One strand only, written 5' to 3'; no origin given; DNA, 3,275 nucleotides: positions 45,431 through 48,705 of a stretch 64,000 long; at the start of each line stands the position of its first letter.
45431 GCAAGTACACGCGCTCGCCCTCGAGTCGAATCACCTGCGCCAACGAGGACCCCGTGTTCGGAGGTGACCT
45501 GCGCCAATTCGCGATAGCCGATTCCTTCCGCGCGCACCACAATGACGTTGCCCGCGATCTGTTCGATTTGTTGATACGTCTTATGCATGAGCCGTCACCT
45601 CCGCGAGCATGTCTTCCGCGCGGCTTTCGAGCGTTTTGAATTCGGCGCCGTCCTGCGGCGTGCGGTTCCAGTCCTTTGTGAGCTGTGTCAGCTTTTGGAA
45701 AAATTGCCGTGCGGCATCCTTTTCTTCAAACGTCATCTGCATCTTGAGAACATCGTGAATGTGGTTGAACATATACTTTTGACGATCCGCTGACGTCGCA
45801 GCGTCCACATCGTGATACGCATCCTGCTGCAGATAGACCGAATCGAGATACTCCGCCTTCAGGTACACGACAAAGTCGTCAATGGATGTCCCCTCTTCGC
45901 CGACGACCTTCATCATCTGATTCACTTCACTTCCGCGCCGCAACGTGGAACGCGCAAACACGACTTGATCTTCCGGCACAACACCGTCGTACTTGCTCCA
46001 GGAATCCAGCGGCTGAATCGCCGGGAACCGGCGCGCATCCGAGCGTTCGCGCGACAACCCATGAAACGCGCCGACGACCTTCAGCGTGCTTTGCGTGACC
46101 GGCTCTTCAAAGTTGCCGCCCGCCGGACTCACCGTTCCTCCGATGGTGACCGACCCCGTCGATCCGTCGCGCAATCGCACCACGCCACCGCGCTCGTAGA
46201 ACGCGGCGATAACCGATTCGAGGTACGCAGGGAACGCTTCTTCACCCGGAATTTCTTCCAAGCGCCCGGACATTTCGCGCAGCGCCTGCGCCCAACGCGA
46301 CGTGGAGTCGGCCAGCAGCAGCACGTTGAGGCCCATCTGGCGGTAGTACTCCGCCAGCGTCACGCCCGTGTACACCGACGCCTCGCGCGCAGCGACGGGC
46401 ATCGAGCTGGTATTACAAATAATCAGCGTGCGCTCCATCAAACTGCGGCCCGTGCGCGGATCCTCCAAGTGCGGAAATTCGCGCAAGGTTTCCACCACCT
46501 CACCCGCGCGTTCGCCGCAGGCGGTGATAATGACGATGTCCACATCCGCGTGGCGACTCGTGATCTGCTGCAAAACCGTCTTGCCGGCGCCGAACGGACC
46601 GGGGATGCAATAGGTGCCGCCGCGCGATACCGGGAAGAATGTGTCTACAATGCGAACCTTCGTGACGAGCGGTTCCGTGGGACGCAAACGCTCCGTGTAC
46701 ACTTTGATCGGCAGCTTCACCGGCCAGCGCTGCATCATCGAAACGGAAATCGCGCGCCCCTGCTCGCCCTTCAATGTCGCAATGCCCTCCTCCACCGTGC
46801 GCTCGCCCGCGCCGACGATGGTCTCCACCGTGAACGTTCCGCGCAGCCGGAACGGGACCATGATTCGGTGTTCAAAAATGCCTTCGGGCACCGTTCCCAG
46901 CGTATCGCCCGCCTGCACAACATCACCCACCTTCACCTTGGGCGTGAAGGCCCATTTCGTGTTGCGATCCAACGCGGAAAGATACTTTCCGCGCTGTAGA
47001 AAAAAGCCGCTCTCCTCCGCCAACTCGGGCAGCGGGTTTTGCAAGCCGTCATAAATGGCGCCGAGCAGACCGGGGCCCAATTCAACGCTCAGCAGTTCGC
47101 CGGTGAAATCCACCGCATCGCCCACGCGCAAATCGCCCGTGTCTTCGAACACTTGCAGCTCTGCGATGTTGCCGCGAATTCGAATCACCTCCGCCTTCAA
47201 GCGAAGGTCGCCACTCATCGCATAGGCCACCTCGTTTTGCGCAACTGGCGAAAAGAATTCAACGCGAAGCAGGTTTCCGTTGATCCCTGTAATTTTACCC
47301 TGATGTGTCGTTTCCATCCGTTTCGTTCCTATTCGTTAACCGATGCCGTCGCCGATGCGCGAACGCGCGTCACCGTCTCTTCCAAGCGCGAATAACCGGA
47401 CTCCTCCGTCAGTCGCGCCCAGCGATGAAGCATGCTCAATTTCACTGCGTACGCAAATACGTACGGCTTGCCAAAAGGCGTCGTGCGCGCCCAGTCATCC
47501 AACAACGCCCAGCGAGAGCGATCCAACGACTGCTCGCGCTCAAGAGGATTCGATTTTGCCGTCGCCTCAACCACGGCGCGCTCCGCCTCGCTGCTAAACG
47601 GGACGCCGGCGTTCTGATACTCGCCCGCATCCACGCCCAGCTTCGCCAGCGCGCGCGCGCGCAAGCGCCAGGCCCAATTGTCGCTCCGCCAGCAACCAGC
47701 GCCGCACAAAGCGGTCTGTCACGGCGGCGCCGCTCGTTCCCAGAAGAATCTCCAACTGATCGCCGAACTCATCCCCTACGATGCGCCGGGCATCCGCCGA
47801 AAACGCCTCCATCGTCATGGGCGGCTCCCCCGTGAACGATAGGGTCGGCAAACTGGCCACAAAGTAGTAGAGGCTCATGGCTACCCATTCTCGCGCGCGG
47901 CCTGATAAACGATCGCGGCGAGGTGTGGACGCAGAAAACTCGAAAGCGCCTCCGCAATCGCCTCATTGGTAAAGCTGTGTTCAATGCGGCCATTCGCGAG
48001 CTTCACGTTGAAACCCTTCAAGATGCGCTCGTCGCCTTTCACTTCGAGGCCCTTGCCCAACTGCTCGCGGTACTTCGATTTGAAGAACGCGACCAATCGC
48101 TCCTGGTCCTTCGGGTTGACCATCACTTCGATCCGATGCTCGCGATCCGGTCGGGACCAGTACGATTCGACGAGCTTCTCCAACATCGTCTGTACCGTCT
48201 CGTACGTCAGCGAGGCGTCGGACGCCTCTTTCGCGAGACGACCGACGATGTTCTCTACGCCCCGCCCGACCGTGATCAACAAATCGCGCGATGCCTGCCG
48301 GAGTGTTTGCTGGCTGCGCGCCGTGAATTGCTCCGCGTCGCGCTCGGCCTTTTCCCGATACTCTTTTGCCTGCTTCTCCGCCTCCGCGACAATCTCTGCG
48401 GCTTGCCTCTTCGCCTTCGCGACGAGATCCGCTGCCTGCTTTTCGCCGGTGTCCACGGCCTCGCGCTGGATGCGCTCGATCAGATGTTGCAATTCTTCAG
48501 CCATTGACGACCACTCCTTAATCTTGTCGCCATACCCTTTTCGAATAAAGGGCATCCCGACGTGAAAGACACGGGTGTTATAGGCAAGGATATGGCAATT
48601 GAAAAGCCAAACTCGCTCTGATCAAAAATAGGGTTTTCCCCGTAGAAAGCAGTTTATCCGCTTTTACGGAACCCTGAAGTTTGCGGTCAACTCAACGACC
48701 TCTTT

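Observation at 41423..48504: V-type ATPase operon in Chlamydia-like order (E, hypothetical, A, B, D, I, K) in a high-GC genome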

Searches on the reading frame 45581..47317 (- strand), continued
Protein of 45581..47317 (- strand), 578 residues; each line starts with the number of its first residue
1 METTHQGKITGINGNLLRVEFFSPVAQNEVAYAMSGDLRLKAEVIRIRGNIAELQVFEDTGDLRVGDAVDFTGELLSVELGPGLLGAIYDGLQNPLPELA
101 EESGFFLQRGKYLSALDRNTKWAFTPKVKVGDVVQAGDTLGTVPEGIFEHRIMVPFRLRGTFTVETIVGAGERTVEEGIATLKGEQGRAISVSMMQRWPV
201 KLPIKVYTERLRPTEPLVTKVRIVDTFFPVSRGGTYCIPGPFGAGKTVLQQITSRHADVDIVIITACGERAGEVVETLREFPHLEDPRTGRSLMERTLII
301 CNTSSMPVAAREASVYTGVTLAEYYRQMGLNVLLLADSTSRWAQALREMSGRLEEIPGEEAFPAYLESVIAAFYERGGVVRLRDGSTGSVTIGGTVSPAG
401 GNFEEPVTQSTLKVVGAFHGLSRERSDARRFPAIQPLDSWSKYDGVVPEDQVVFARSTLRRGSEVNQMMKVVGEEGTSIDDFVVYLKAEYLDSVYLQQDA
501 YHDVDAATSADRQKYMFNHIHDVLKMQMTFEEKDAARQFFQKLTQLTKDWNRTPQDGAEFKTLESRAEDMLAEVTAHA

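Call 52: search_solved_structures(query=window:45581-47317:-, max_evalue=1e-50)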
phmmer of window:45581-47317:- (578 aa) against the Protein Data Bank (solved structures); distinct sequences matched with E-value up to 1e-50: 35.
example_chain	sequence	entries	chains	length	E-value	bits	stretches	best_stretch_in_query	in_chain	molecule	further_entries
1vdz_A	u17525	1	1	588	2.9e-140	471.8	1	7-518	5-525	A-type ATPase subunit A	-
3se0_A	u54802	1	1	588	3.7e-140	471.5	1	7-518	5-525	V-type ATP synthase alpha chain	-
3sdz_A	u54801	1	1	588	1.3e-139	469.6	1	7-518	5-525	V-type ATP synthase alpha chain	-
3ikj_A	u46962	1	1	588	1.3e-139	469.6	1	7-518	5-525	V-type ATP synthase alpha chain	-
3qia_A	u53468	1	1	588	1.8e-139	469.2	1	7-518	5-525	V-type ATP synthase alpha chain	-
3qjy_A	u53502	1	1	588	1.8e-139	469.2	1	7-518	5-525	V-type ATP synthase alpha chain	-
3i4l_A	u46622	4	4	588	3.4e-139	468.3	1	7-518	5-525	A-TYPE ATP SYNTHASE CATALYTIC SUBUNIT A | V-type ATP synthase alpha chain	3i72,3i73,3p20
3m4y_A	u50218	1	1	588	3.9e-139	468.1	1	7-518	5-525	V-type ATP synthase alpha chain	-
3nd9_A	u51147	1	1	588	1.6e-138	466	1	7-518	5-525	V-type ATP synthase alpha chain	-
3qg1_A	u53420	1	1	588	2.1e-138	465.6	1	7-518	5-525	V-type ATP synthase alpha chain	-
3nd8_A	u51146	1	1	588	2.5e-138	465.4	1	7-518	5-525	V-type ATP synthase alpha chain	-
3mfy_A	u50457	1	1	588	4.8e-138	464.5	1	7-518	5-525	V-type ATP synthase alpha chain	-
5zea_A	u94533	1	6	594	2e-133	449.2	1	7-518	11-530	V-type sodium ATPase catalytic subunit A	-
7coq_A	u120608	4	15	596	2e-133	449.2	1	7-518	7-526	V-type sodium ATPase catalytic subunit A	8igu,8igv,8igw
3vr2_A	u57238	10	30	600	2e-133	449.2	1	7-518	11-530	V-type sodium ATPase catalytic subunit A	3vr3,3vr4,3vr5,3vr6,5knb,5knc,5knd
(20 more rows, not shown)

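Call 53: search_solved_structures(query=L081:13647-15407:+, max_evalue=0.01, show_alignments=1)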
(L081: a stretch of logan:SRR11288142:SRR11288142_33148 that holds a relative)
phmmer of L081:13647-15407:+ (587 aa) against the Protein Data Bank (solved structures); distinct sequences matched with E-value up to 0.01: 21.
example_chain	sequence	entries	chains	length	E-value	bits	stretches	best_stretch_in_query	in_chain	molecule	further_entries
8wci_P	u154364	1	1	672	1.2e-18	69.9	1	268-579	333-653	V-type sodium ATPase subunit I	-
5gar_N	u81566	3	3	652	1.7e-17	66.1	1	157-579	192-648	Archaeal/vacuolar-type H+-ATPase subunit I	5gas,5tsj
5y5x_N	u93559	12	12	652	3.2e-15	58.6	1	156-579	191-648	V-type ATP synthase subunit I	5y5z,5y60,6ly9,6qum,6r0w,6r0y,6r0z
8yy1_N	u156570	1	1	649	6.8e-15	57.5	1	157-578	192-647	V-type ATP synthase subunit I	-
9u6q_N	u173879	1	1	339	3.2e-09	38.8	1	267-578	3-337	V-type ATP synthase subunit I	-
9u6r_N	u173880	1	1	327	0.00013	23.5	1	273-565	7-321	V-type ATP synthase subunit I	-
6xbw_a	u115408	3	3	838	0.00019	23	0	490-577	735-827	V-type proton ATPase subunit a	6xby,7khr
7uw9_a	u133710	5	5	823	0.00027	22.5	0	483-577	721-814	V-type proton ATPase subunit a3 | V-type proton ATPase subunit a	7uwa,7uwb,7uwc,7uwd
9u6s_N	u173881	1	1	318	0.00027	22.5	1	275-565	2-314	V-type ATP synthase subunit I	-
9u6g_N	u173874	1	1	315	0.00067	21.2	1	277-565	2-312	V-type ATP synthase subunit I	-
7unf_a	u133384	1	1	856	0.00077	21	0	490-577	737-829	V-type proton ATPase 116 kDa subunit a 4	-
36qu_a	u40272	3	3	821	0.00089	20.8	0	269-333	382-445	V-type proton ATPase subunit a3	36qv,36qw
6wlw_R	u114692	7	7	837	0.00097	20.7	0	490-577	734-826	V-type proton ATPase 116 kDa subunit a isoform 1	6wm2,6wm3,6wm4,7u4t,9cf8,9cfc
7u8o_a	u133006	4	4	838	0.00098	20.7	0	490-577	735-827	V-type proton ATPase subunit a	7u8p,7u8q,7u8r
9det_a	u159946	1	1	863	0.0012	20.4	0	490-577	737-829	V-type proton ATPase 116 kDa subunit a 4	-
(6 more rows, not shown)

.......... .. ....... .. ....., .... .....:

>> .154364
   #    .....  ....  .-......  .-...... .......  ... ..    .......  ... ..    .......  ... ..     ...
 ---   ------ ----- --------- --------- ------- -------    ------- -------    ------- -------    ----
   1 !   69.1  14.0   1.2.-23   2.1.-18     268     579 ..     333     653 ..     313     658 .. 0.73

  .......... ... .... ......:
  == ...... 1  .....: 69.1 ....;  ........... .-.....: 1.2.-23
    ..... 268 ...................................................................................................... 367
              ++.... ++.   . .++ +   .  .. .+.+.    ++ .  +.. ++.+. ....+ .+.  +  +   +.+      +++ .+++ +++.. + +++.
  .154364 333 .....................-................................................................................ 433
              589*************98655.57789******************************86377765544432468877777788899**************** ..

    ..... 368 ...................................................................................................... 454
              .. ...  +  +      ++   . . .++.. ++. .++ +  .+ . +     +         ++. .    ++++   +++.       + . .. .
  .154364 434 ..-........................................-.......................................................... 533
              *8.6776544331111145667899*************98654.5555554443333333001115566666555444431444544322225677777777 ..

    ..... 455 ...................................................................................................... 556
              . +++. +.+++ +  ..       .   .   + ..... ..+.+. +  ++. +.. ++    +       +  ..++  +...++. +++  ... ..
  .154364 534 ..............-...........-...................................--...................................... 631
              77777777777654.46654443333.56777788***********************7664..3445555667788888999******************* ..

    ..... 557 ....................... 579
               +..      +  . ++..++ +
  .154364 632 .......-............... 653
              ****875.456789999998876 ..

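Call 66: list_cluster_members(proteins=[window:45581-47317:-, window:40109-41329:-, window:43667-44266:-])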
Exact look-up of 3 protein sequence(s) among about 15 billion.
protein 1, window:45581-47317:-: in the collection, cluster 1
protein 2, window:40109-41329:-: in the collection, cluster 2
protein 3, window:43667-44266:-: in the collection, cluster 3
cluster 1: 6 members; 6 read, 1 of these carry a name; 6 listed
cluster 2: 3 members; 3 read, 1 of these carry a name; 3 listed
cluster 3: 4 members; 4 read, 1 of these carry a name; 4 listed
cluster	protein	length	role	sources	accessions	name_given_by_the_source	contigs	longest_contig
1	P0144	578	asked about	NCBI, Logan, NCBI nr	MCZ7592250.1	MAG: V-type ATP synthase subunit A [Kiritimatiellae bacterium] | V-type ATP synthase subunit A [Kiritimatiellia bacterium]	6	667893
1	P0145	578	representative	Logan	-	-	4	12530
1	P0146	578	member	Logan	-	-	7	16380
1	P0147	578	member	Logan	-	-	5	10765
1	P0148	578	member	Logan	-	-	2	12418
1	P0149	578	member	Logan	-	-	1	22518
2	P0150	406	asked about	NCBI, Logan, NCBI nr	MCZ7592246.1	MAG: LL-diaminopimelate aminotransferase [Kiritimatiellae bacterium] | LL-diaminopimelate aminotransferase [Kiritimatiellia bacterium]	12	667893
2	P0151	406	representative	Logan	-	-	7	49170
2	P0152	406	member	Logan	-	-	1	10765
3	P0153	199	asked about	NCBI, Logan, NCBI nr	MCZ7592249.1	MAG: V-type ATP synthase subunit D [Kiritimatiellae bacterium] | V-type ATP synthase subunit D [Kiritimatiellia bacterium]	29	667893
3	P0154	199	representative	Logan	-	-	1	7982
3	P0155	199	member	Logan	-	-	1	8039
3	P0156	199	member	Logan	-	-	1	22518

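Call 68: search_protein_families(library=ncbifam, proteins=[L081:8815-9435:+, L081:9441-9986:+, L081:11730-13031:+, L081:13647-15407:+, L081:15436-15891:+], max_evalue=1e-20)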
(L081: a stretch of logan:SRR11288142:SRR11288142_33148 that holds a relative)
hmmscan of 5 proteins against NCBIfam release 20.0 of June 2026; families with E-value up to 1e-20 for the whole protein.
L081:8815-9435:+ (207 aa): 1 family
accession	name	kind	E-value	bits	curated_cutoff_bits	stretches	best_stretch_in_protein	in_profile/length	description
NF002424.0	PRK01558.1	equivalog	1.8e-42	145.2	241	1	1-205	1-202/203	V-type ATP synthase subunit E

L081:9441-9986:+ (182 aa): 0 families

L081:11730-13031:+ (434 aa): 21 families
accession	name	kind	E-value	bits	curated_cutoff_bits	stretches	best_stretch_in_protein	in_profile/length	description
NF002555.0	PRK02118.1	equivalog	9.2e-227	752.9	431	1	1-432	1-434/436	V-type ATP synthase subunit B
NF003235.0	PRK04196.1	subfamily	1.5e-111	373.4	349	1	2-432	3-459/462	V-type ATP synthase subunit B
TIGR01041.1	ATP_syn_B_arch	equivalog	3.5e-101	338.9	844.65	1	5-432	2-455/458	ATP synthase subunit B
TIGR01040.1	V-ATPase_V1_B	equivalog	4.8e-86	289.1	804.65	1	4-432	1-464/467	V-type ATPase subunit B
TIGR02546.1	III_secr_ATP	equivalog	4.7e-45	154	604.75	1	4-360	5-370/423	type III secretion system ATPase SctN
TIGR03496.1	FliI_clade1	equivalog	7.7e-43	146.8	619.1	1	8-366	3-369/414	flagellar protein export ATPase FliI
TIGR01026.1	fliI_yscN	subfamily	3.4e-42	144.7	379.5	1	3-360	22-387/440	FliI/YscN family ATPase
NF005391.0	PRK06936.1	equivalog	2.3e-41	142.1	657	1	7-359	26-385/439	type III secretion system ATPase SctN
TIGR03497.1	FliI_clade2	equivalog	1e-40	140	629.8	1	7-361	2-362/413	flagellar protein export ATPase FliI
TIGR03498.1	FliI_clade3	equivalog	1.5e-40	139.2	587.45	1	27-366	24-372/418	flagellar protein export ATPase FliI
NF005295.0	PRK06820.1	equivalog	1.8e-39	136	690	1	8-317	33-339/440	EscN/YscN/HrcN family type III secretion system ATPase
NF006575.0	PRK09099.1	subfamily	8.3e-35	120.4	706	1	5-360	27-389/443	type III secretion system ATPase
NF005765.0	PRK07594.1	equivalog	2.7e-33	115.4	715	1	6-359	23-378/433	EscN/YscN/HrcN family type III secretion system ATPase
NF006012.0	PRK08149.1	equivalog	1.2e-32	113.4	594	1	7-340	12-361/431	type III secretion system ATPase SctN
NF006290.1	PRK08472.1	equivalog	1e-29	103.7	644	1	3-348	17-369/433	flagellar protein export ATPase FliI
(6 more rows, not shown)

L081:13647-15407:+ (587 aa): 5 families
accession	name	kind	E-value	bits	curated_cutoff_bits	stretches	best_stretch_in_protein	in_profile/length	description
NF004429.0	PRK05771.2-2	equivalog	1.3e-119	400.7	799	1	1-579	1-606/608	V-type ATP synthase subunit I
NF004431.0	PRK05771.2-5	equivalog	5.2e-34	117.8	851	0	11-369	9-380/649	V-type ATP synthase subunit I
NF004430.0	PRK05771.2-4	equivalog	3.7e-30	105.1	670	1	238-576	279-637/646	V-type ATP synthase subunit I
NF004427.0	PRK05771.1-1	equivalog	1.1e-24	87.1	942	1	231-563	300-638/668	V-type ATP synthase subunit I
NF004428.0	PRK05771.2-1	equivalog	6.3e-22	77.5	766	1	237-563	308-657/680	V-type ATP synthase subunit I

L081:15436-15891:+ (152 aa): 1 family
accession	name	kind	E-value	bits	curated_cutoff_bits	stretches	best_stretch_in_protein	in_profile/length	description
NF005174.0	PRK06649.1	equivalog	6.1e-57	191.7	127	1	9-149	3-141/143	V-type ATP synthase subunit K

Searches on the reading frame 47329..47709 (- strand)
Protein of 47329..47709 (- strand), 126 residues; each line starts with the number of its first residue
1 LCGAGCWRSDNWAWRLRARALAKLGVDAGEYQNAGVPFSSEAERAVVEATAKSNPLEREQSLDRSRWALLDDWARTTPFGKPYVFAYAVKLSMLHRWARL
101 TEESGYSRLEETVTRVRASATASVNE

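Call 4: search_protein_families(library=pfam, proteins=[window:47329-47709:-], max_evalue=0.01)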
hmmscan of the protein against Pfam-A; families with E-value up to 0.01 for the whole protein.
window:47329-47709:- (126 aa): 1 family
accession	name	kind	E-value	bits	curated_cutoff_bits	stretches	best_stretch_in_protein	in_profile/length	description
PF10962.13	DUF2764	-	1.1e-07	32.2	24.1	1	44-115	195-266/271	Protein of unknown function (DUF2764)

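Call 5: search_protein_families(library=ncbifam, proteins=[window:47329-47709:-], max_evalue=0.01)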
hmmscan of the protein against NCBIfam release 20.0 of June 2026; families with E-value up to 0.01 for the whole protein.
window:47329-47709:- (126 aa): 0 families

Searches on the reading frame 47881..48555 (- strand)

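Call 4: search_protein_families(library=pfam, proteins=[window:47881-48555:-], max_evalue=0.01)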
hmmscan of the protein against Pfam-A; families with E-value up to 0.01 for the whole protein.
window:47881-48555:- (224 aa): 6 families
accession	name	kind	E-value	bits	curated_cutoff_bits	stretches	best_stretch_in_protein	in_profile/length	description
PF06188.17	HrpE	-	0.00042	20.7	23.5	1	29-88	21-80/191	HrpE/YscL/FliH and V-type ATPase subunit E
PF01991.23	vATP-synt_E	-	0.00044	20.2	24.2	1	38-212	7-194/199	ATP synthase (E/31 kDa) subunit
PF01923.23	Cob_adeno_trans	-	0.00085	19.9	24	1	19-114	51-147/171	Cobalamin adenosyltransferase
PF00430.23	ATP-synt_B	-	0.0043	17.6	28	1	38-83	53-98/132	ATP synthase B/B' CF(0)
PF02108.21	FliH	-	0.0065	16.8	24.1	0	96-181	25-106/128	Flagellar assembly protein FliH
PF05103.18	DivIVA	-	0.0071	16.8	28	1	16-88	52-123/131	DivIVA protein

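Call 5: search_protein_families(library=ncbifam, proteins=[window:47881-48555:-], max_evalue=0.01)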
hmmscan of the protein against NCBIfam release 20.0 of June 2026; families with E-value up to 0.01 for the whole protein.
window:47881-48555:- (224 aa): 10 families
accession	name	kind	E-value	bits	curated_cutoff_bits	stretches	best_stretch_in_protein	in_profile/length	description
NF002424.0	PRK01558.1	equivalog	2.4e-42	144.8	241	1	18-222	1-202/203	V-type ATP synthase subunit E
NF002170.0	PRK01005.1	equivalog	1.3e-11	44.6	280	1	19-218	7-206/208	V-type ATP synthase subunit E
TIGR02499.1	HrpE_YscL_not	equivalog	1.1e-08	35.3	78.7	1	35-181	13-152/166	type III secretion system stator protein SctL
NF006611.0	PRK09173.1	equivalog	4e-06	26.9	195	1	11-91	41-124/159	F0F1 ATP synthase subunit B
NF002629.0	PRK02292.1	equivalog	2.8e-05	24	184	1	29-202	6-175/192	V-type ATP synthase subunit E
TIGR01144.1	ATP_synt_b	equivalog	4.6e-05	23.3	65.5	1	18-98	31-106/147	F0F1 ATP synthase subunit B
NF005198.1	PRK06669.1-3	equivalog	0.00011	21.5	200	1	9-91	44-126/299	flagellar assembly protein FliH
NF009992.0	PRK13461.1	equivalog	0.0035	16.9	127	1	13-97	49-133/159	F0F1 ATP synthase subunit B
NF004412.0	PRK05759.1-3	equivalog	0.0057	16.5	156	0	27-123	71-170/185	F0F1 ATP synthase subunit B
TIGR02926.1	AhaH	equivalog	0.0097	16.1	48.5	0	34-80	4-50/85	ATP synthase archaeal subunit H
